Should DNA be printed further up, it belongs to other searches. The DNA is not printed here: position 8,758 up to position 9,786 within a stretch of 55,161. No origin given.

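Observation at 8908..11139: Bacterial Cdc123/D123-like ATP-grasp protein in a translationally coupled def operon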

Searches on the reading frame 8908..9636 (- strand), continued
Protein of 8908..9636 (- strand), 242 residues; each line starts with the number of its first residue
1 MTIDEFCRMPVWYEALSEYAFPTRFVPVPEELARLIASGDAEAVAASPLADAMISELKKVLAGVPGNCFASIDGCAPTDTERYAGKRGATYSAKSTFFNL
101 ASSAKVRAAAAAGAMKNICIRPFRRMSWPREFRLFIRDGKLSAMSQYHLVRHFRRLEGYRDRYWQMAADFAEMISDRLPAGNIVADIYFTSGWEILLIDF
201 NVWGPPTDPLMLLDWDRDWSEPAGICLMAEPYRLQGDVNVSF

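Call 48: search_protein_families(library=pfam, proteins=[L084:2557-3465:+, L084:3513-4889:+, L081:2789-3565:+, L081:3583-4998:+, L088:3610-4980:+, L088:1552-3330:+, L089:2697-5000:+, L089:5783-7537:+, L091:5702-7633:+, L100:5825-6877:+], max_evalue=0.0001)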
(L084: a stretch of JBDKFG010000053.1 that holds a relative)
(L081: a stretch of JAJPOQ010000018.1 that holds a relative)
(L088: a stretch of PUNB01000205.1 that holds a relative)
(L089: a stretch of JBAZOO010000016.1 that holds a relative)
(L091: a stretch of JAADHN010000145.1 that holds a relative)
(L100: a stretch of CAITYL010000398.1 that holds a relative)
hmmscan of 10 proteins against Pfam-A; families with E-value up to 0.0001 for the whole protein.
L084:2557-3465:+ (302 aa): 1 family
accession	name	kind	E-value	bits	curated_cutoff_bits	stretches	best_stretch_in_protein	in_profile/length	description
PF00557.29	Peptidase_M24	-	7.6e-45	153.7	23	1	61-293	2-208/208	Metallopeptidase family M24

L084:3513-4889:+ (458 aa): 5 families
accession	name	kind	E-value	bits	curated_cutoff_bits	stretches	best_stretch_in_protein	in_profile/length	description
PF00448.28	SRP54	-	1.4e-70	237.4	22.7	1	99-294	1-196/196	SRP54-type protein, GTPase domain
PF02978.25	SRP_SPB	-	1.5e-30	105.8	27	1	325-421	1-91/91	Signal peptide binding domain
PF02881.24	SRP54_N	-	2.8e-21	75.9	22.4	1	5-82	1-75/75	SRP54-type protein, helical bundle domain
PF13401.12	AAA_22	-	2.4e-07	31.6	27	1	98-207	4-108/130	AAA domain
PF01656.29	CbiA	-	8e-07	29.5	25.4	1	109-256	9-91/125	CobQ/CobB/MinD/ParA nucleotide binding domain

L081:2789-3565:+ (258 aa): 1 family
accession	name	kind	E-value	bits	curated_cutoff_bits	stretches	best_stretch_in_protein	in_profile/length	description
PF00557.29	Peptidase_M24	-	5.2e-43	147.7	23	1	17-249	2-208/208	Metallopeptidase family M24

L081:3583-4998:+ (471 aa): 5 families
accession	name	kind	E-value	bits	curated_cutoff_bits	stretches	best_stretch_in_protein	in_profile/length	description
PF00448.28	SRP54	-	1.5e-70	237.3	22.7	1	99-294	1-196/196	SRP54-type protein, GTPase domain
PF02978.25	SRP_SPB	-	5.7e-29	100.8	27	1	325-424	1-91/91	Signal peptide binding domain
PF02881.24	SRP54_N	-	9.4e-18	64.6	22.4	1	5-80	1-73/75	SRP54-type protein, helical bundle domain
PF01656.29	CbiA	-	1.5e-07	31.8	25.4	1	109-254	9-89/125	CobQ/CobB/MinD/ParA nucleotide binding domain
PF13401.12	AAA_22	-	7.3e-07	30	27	1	97-208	3-109/130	AAA domain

L088:3610-4980:+ (456 aa): 3 families
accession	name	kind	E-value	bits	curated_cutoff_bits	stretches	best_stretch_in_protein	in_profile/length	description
PF03721.20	UDPG_MGDP_dh_N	-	4.3e-60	202.9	27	1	3-184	2-181/187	UDP-glucose/GDP-mannose dehydrogenase family, NAD binding domain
PF03720.21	UDPG_MGDP_dh_C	-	1.1e-30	106.5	30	1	329-435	1-103/103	UDP-glucose/GDP-mannose dehydrogenase family, UDP binding domain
PF00984.24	UDPG_MGDP_dh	-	2.5e-30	104.8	25.4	1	211-305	1-93/94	UDP-glucose/GDP-mannose dehydrogenase family, central domain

L088:1552-3330:+ (592 aa): 2 families
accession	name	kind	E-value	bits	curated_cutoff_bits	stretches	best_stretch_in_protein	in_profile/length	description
PF20154.4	LNT_N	-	1.3e-30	107.1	27.1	1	47-225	1-159/159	Apolipoprotein N-acyltransferase N-terminal domain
PF00795.27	CN_hydrolase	-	4.5e-22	79.1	23.2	1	278-518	1-230/256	Carbon-nitrogen hydrolase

L089:2697-5000:+ (768 aa): 0 families

L089:5783-7537:+ (584 aa): 2 families
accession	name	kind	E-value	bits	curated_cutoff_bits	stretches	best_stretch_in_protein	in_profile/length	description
PF00501.34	AMP-binding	-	6.7e-76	256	29.9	1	8-413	1-384/384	AMP-binding enzyme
PF23562.2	AMP-binding_C_3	-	2e-07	31.8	20.8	1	451-527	3-79/124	AMP-binding enzyme C-terminal domain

L091:5702-7633:+ (643 aa): 3 families
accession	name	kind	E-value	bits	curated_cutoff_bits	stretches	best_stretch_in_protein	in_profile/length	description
PF00501.34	AMP-binding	-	1.7e-74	251.4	29.9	1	54-457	3-384/384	AMP-binding enzyme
PF23562.2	AMP-binding_C_3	-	4e-10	40.6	20.8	1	495-609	3-118/124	AMP-binding enzyme C-terminal domain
PF13193.12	AMP-binding_C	-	5.4e-05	24.5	24.5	0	509-580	2-68/76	AMP-binding enzyme C-terminal domain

L100:5825-6877:+ (350 aa): 1 family
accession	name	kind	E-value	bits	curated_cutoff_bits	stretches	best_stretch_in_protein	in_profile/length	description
PF00793.26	DAHP_synth_1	-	1.4e-75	254.1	25.5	1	44-338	9-269/270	DAHP synthetase I family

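Call 65: search_protein_families(library=ncbifam, proteins=[L083:2820-3569:+, L083:3590-4999:+, L083:5684-7372:+, L087:5719-7455:+, L083:5001-5684:+, L011:3411-4052:+], max_evalue=0.00001)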
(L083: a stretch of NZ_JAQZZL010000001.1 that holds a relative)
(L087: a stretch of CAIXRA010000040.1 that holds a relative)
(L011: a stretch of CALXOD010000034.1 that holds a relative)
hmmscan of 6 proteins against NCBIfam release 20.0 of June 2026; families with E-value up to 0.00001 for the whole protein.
L083:2820-3569:+ (249 aa): 8 families
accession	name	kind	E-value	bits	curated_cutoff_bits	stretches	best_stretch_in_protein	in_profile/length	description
TIGR00500.1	met_pdase_I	equivalog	7.7e-75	251.6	171.35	1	4-248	7-246/247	type I methionyl aminopeptidase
NF008970.0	PRK12318.1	equivalog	2.8e-57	194.2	267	1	4-249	47-289/291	methionyl aminopeptidase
NF009533.0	PRK12897.1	equivalog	1.1e-54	185.5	488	1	2-248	6-247/248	type I methionyl aminopeptidase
NF005583.0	PRK07281.1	equivalog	1e-41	143.1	445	2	98-247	132-278/286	methionyl aminopeptidase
TIGR00501.1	met_pdase_II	equivalog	6e-24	85.1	222.65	1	15-199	14-189/295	type II methionyl aminopeptidase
TIGR00495.1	crvDNA_42K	hypoth_equivalog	2e-13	49.8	430.05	1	62-166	79-188/383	ErbB3-binding protein EBP1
NF040821.1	dipep_PepQ_Arch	equivalog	5.8e-10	38.7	630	1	2-200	124-313/346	Xaa-Pro dipeptidase PepQ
NF007310.0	PRK09795.1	equivalog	6.2e-08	31.8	393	1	2-201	129-324/361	aminopeptidase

L083:3590-4999:+ (469 aa): 11 families
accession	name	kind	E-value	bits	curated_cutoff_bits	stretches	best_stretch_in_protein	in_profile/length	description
TIGR00959.1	ffh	equivalog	1.3e-161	538.2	473.2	1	2-423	1-427/428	signal recognition particle protein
TIGR01425.1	SRP54_euk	equivalog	2.2e-81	273.9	576.25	1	4-421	4-428/428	signal recognition particle protein SRP54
TIGR00064.1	ftsY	equivalog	3e-66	223.5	260.7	1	28-292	4-278/279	signal recognition particle-docking protein FtsY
TIGR03499.1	FlhF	equivalog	2.4e-19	70.4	174.15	1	9-191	124-286/286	flagellar biosynthesis GTPase FlhF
NF005230.0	PRK06731.1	equivalog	6.3e-19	68.3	553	1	71-278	61-262/281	flagellar biosynthesis regulator FlhF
NF011312.0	PRK14723.1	equivalog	1.1e-14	53.9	951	1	77-320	163-406/768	flagellar biosynthesis regulator FlhF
NF009367.0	PRK12724.1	equivalog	3e-14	52.7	718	1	97-277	221-398/433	flagellar biosynthesis regulator FlhF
NF009368.0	PRK12726.1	equivalog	4.3e-13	49.1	832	1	99-292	206-397/407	flagellar biosynthesis regulator FlhF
NF011310.0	PRK14721.1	equivalog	1.4e-11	44.2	725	1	69-278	162-366/423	flagellar biosynthesis regulator FlhF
NF009366.0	PRK12723.1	equivalog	7.5e-11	41.7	585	1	95-278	170-352/388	flagellar biosynthesis regulator FlhF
NF011311.0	PRK14722.1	equivalog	2.6e-09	36.6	777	1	100-279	138-322/374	flagellar biosynthesis regulator FlhF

L083:5684-7372:+ (562 aa): 100 families (the best 25 are shown)
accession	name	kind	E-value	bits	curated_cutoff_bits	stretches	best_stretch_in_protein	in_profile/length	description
NF004837.0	PRK06187.1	subfamily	1.2e-74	251.5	476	2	2-250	8-274/531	long-chain-fatty-acid--CoA ligase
NF002966.0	PRK03640.1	equivalog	1.1e-58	199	556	2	313-524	254-461/483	o-succinylbenzoate--CoA ligase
TIGR01923.1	menE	equivalog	2.7e-58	197.9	330.15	2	313-480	224-383/442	o-succinylbenzoate--CoA ligase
NF005307.0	PRK06839.1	equivalog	4.3e-57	193.9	748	2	315-524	266-474/496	o-succinylbenzoate--CoA ligase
NF004114.0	PRK05605.1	equivalog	7.9e-53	179.6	766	3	340-497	366-526/575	long-chain-fatty-acid--CoA ligase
NF005702.0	PRK07514.1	subfamily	1.2e-52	178.9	558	2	2-246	3-254/506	malonyl-CoA synthase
NF052269.1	Staph_lig_FadD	equivalog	2.9e-51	174.4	650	2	35-249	30-252/499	long-chain-fatty-acid--CoA ligase FadD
NF038343.1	ligase_FadD11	exception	1e-46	159.6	950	1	32-508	28-510/585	fatty acid--CoA ligase FadD11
NF009233.0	PRK12583.1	subfamily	1.2e-46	159.2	832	3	321-483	325-488/558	fatty acid CoA ligase family protein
NF052580.1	Str24CoAsynCasG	equivalog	4.7e-46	157.2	750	2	329-483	336-487/548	steroid-24-oyl-CoA synthetase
NF005714.0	PRK07529.1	subfamily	1.1e-43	149.5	632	3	315-478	340-508/640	acyl-CoA synthetase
TIGR01733.1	AA-adenyl-dom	subfamily_domain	2.3e-43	148.6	317.4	2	34-254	1-230/409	amino acid adenylation domain-containing protein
NF005801.1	PRK07656.1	equivalog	4.5e-43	147.6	657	2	28-223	22-238/500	FadD3 family acyl-CoA ligase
NF005220.0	PRK06710.1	equivalog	3e-42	144.5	1116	3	315-478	325-486/563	long-chain-fatty-acid--CoA ligase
NF006181.0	PRK08314.1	subfamily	6e-42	143.6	705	3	4-124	26-141/563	long-chain-fatty-acid--CoA ligase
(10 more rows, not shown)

L087:5719-7455:+ (578 aa): 103 families (the best 25 are shown)
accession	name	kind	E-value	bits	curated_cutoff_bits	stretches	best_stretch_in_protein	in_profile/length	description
NF004837.0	PRK06187.1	subfamily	1.4e-72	244.7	476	3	316-531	287-500/531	long-chain-fatty-acid--CoA ligase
NF038343.1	ligase_FadD11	exception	1.3e-56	192.2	950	1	147-520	158-519/585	fatty acid--CoA ligase FadD11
NF004114.0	PRK05605.1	equivalog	1.9e-56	191.6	766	3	322-512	345-535/575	long-chain-fatty-acid--CoA ligase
NF005702.0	PRK07514.1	subfamily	7.9e-54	182.8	558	2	316-535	271-482/506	malonyl-CoA synthase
NF002966.0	PRK03640.1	equivalog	1.9e-53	181.7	556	2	316-485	255-419/483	o-succinylbenzoate--CoA ligase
NF052269.1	Staph_lig_FadD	equivalog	7.4e-52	176.3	650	2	317-532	267-472/499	long-chain-fatty-acid--CoA ligase FadD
NF005307.0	PRK06839.1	equivalog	9.3e-52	176.3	748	2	317-533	266-473/496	o-succinylbenzoate--CoA ligase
TIGR01923.1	menE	equivalog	1.6e-51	175.5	330.15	2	317-482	226-382/442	o-succinylbenzoate--CoA ligase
NF006182.0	PRK08316.1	subfamily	9.8e-49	166.2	663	2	339-533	312-497/523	fatty acyl-CoA synthetase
NF006572.0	PRK09088.1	equivalog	4.8e-48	164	696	2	316-534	258-468/491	acyl-CoA synthetase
NF005220.0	PRK06710.1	equivalog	7.1e-48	163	1116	2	318-494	326-503/563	long-chain-fatty-acid--CoA ligase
NF009233.0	PRK12583.1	subfamily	4.8e-46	157.3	832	2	342-554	346-546/558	fatty acid CoA ligase family protein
NF004229.0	PRK05677.1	subfamily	3.5e-45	154.5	879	2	316-474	327-481/563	long-chain-fatty-acid--CoA ligase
NF052580.1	Str24CoAsynCasG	equivalog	1.6e-44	152.2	750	2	3-175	42-214/548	steroid-24-oyl-CoA synthetase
NF006181.0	PRK08314.1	subfamily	3.4e-42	144.4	705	3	320-501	324-509/563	long-chain-fatty-acid--CoA ligase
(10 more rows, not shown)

L083:5001-5684:+ (227 aa): 0 families

L011:3411-4052:+ (213 aa): 1 family
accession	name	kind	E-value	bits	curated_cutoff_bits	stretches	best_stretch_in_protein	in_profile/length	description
NF008047.0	PRK10780.1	equivalog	4.6e-06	26.7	237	1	2-180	3-163/165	molecular chaperone Skp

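Call 69: find_related_loci(query=A8, collection=genome_contigs, flank=4000)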
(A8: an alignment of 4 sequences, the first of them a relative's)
Query A8 (255 aa) in genome_contigs; peptide patterns used: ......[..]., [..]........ (x = any residue, [..] = any of these).
25 stretches matched a pattern; 8 encode a relative of the query (tblastn E <= 1e-3); 8 distinct loci.
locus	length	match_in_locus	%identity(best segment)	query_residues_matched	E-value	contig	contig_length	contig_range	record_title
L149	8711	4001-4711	39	4-243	1e-39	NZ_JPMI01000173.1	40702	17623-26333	Archangium violaceum Cb vi76 contig00181, whole genome shotgun sequence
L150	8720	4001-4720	38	4-246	2e-39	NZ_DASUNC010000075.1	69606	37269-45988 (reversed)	MAG: Archangium sp. isolate SMAG_U1589 k141_765680, whole genome shotgun sequence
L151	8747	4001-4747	36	2-253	2e-47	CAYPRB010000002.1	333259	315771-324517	MAG TPA_asm: uncultured Pelotomaculum sp. isolate SRP241341_co1_66 genome assembly, contig: NODE_15_length_333259_cov_20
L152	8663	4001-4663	33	11-238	8e-24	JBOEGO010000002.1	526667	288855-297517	MAG: Paracoccaceae bacterium isolate PBSAalp7 PBSAd_contig_61, whole genome shotgun sequence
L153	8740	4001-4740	36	1-253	6e-29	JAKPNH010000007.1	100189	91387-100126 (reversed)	MAG: bacterium isolate JPAS_metabat.84 k141_606787, whole genome shotgun sequence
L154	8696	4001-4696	41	4-237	3e-39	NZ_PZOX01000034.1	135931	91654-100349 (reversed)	Vitiosangium sp. GDMCC 1.1324 contig34, whole genome shotgun sequence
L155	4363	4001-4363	40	2-118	1e-18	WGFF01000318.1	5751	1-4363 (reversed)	MAG: Deltaproteobacteria bacterium isolate S146_73 k151_781984, whole genome shotgun sequence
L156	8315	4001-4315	33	142-255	5e-15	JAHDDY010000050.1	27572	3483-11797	MAG: Rhodobacteraceae bacterium isolate MAG-169 ND_1307, whole genome shotgun sequence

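Call 71: search_protein_families(library=pfam, proteins=[L149:2646-3506:+, L149:3531-3992:+, L149:4770-6686:+, L149:1314-2144:+, L152:2545-3402:+, L152:3430-3948:+, L152:1485-2129:+, L152:4825-6225:-, L151:3166-3795:+, L151:4892-5290:+], max_evalue=0.001)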
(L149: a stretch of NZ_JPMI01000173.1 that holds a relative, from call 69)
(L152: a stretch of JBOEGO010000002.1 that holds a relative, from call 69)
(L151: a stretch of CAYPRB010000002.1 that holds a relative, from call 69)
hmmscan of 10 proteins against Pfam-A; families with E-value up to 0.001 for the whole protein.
L149:2646-3506:+ (286 aa): 2 families
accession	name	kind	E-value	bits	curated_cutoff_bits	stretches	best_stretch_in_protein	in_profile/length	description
PF14414.12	WHH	-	9.3e-16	57.7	25.1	1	239-277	3-41/43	A nuclease of the HNH/ENDO VII superfamily with conserved WHH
PF12639.13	Colicin-DNase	-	5.6e-14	53.2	25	1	201-271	5-96/96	DNase/tRNase domain of colicin-like bacteriocin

L149:3531-3992:+ (153 aa): 3 families
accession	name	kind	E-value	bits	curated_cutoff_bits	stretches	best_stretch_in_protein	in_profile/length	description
PF09346.15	SMI1_KNR4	-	2.7e-19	70.5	25.4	1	11-148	1-124/125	SMI1 / KNR4 family (SUKH-1)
PF14568.11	SUKH_6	-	1e-14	55.5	27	1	16-147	3-119/119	SMI1-KNR4 cell-wall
PF14567.11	SUKH_5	-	1.8e-05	25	27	1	12-50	22-60/142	SMI1-KNR4 cell-wall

L149:4770-6686:+ (638 aa): 0 families

L149:1314-2144:+ (276 aa): 4 families
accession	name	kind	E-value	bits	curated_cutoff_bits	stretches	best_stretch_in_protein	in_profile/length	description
PF13637.12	Ank_4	-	6.2e-07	30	22.7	0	150-175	9-33/50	Ankyrin repeats (many copies)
PF12796.13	Ank_2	-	1.2e-06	29.4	27.3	0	117-201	8-90/90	Ankyrin repeats (3 copies)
PF00023.36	Ank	-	4.5e-05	24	21.1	0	144-169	8-33/33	Ankyrin repeat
PF13857.12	Ank_5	-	0.00026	21.8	27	0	125-179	1-56/56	Ankyrin repeats (many copies)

L152:2545-3402:+ (285 aa): 2 families
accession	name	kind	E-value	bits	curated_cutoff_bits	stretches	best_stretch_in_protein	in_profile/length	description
PF14414.12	WHH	-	9.4e-11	41.7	25.1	1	244-276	7-39/43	A nuclease of the HNH/ENDO VII superfamily with conserved WHH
PF12639.13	Colicin-DNase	-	1.5e-10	42.2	25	1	191-272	4-96/96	DNase/tRNase domain of colicin-like bacteriocin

L152:3430-3948:+ (172 aa): 2 families
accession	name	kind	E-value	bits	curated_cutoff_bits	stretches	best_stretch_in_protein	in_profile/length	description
PF09346.15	SMI1_KNR4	-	2.1e-12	48.2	25.4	1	12-142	13-124/125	SMI1 / KNR4 family (SUKH-1)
PF14568.11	SUKH_6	-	9.8e-07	29.8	27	1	15-141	13-119/119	SMI1-KNR4 cell-wall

L152:1485-2129:+ (214 aa): 1 family
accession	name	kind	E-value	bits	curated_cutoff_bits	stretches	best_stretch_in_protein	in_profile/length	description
PF13503.11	DUF4123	-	1.2e-19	71.1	25.8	1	46-164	1-118/119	Domain of unknown function (DUF4123)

L152:4825-6225:- (466 aa): 1 family
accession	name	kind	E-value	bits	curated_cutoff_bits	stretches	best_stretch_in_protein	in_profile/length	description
PF06808.19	DctM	-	6.6e-69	233.2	23.8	1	14-458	4-413/413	Tripartite ATP-independent periplasmic transporter, DctM component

L151:3166-3795:+ (209 aa): 1 family
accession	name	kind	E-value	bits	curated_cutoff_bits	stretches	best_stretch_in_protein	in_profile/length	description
PF13814.12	Replic_Relax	-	6.2e-06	26.9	25.3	1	11-107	1-111/191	Replication-relaxation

L151:4892-5290:+ (132 aa): 1 family
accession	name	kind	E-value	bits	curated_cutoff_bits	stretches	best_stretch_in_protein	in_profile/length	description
PF05168.19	HEPN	-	8.9e-22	77.9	22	1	10-129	3-116/117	HEPN domain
